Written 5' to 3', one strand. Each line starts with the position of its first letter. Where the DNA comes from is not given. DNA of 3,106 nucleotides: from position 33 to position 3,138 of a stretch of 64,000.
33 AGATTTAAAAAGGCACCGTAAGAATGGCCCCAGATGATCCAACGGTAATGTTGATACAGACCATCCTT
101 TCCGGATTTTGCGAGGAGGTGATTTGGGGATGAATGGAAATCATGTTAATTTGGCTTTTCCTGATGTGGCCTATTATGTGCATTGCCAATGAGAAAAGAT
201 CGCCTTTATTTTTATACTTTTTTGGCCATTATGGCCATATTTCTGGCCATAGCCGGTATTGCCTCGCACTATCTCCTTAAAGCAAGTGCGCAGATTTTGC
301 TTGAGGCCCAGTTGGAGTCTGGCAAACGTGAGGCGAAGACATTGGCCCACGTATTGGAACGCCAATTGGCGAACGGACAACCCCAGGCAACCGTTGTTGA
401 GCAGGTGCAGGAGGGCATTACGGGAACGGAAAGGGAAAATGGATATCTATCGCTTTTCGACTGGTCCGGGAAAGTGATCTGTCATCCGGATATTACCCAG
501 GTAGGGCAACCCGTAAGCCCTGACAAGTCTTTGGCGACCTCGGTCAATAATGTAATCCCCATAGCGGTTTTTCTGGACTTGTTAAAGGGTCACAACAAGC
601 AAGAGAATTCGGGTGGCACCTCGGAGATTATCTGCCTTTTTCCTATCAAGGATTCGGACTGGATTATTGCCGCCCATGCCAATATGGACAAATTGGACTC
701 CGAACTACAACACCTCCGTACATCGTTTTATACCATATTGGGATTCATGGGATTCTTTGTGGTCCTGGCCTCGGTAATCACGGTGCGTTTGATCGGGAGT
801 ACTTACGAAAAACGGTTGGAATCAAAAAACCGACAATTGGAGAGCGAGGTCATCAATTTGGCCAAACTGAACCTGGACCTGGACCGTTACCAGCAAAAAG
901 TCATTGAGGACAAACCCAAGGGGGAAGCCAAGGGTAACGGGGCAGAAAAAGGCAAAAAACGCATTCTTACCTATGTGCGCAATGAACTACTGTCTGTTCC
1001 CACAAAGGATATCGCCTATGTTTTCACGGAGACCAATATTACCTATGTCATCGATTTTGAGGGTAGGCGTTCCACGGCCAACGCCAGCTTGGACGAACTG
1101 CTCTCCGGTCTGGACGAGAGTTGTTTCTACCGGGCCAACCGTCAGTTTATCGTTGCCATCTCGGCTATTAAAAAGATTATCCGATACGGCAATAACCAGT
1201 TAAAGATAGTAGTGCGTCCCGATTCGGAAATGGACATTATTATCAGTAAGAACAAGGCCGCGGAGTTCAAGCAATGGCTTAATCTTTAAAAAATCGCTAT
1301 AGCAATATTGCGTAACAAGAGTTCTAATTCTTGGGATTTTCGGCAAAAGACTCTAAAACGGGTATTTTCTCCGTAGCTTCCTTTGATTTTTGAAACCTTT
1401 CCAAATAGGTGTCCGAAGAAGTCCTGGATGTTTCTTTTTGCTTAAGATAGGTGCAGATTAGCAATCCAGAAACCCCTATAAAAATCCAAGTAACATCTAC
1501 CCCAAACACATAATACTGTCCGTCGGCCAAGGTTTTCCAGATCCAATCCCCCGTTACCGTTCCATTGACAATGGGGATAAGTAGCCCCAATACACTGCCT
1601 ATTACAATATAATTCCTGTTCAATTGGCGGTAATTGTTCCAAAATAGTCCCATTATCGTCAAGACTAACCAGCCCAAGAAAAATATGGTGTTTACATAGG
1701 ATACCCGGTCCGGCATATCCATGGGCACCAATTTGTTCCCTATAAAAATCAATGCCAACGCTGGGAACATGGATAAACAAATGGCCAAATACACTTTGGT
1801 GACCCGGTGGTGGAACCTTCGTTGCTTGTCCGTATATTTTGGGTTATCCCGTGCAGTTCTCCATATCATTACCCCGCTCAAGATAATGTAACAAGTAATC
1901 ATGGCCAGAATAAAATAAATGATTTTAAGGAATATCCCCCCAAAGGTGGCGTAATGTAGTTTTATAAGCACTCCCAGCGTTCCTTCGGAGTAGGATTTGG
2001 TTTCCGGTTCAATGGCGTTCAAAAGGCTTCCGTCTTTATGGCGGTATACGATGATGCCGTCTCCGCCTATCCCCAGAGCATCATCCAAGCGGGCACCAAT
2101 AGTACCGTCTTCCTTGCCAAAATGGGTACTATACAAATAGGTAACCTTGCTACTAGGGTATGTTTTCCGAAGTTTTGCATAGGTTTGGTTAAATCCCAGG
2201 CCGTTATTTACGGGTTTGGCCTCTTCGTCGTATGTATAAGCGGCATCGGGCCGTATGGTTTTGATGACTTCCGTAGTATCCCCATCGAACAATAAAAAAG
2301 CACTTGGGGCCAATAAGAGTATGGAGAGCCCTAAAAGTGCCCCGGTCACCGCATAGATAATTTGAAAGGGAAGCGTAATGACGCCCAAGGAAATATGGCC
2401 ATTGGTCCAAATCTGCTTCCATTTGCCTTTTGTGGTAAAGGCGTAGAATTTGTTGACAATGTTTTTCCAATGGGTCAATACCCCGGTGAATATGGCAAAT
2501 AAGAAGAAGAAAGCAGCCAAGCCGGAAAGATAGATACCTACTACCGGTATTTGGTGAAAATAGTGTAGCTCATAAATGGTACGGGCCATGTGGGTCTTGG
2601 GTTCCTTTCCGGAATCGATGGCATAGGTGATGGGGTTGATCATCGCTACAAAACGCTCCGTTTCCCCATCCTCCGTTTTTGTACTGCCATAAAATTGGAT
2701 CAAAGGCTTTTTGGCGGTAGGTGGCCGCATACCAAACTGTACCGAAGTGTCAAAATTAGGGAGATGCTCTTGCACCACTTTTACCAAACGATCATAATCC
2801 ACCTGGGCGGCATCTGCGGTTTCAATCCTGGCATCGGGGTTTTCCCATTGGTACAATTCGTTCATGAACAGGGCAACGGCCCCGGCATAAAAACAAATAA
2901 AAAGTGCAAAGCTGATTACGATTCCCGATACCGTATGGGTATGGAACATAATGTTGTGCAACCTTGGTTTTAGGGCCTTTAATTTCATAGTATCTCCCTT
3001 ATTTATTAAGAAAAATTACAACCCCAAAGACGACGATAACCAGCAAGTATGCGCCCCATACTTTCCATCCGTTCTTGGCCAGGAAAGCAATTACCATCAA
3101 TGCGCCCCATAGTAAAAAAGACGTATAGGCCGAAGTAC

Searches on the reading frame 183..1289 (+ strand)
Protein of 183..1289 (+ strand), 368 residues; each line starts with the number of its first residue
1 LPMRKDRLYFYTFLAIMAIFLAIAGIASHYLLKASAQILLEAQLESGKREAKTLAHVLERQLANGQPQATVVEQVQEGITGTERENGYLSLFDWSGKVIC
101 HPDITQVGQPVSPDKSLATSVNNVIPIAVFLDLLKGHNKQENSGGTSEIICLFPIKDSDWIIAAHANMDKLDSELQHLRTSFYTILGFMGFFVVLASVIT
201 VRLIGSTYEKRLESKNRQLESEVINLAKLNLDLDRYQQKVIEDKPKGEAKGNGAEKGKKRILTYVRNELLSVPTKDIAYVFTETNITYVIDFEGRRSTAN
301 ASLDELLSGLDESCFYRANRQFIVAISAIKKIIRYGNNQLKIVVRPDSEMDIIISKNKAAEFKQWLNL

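Call 47: search_protein_families(library=pfam, proteins=[window:183-1289:+], max_evalue=0.0001)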
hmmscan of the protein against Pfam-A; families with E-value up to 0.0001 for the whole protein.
window:183-1289:+ (368 aa): 1 family
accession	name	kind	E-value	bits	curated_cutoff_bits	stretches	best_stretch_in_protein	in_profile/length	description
PF04397.21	LytTR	-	4.8e-15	56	22.6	1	269-366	3-97/98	LytTr DNA-binding domain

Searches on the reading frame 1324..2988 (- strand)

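Call 47: search_protein_families(library=pfam, proteins=[window:1324-2988:-], max_evalue=0.0001)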
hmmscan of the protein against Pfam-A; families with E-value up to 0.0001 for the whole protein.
window:1324-2988:- (554 aa): 1 family
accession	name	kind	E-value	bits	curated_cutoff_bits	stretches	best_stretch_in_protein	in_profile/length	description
PF03929.21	PepSY_TM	-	5.3e-51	174.6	28.8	1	15-377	1-293/295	PepSY-associated TM region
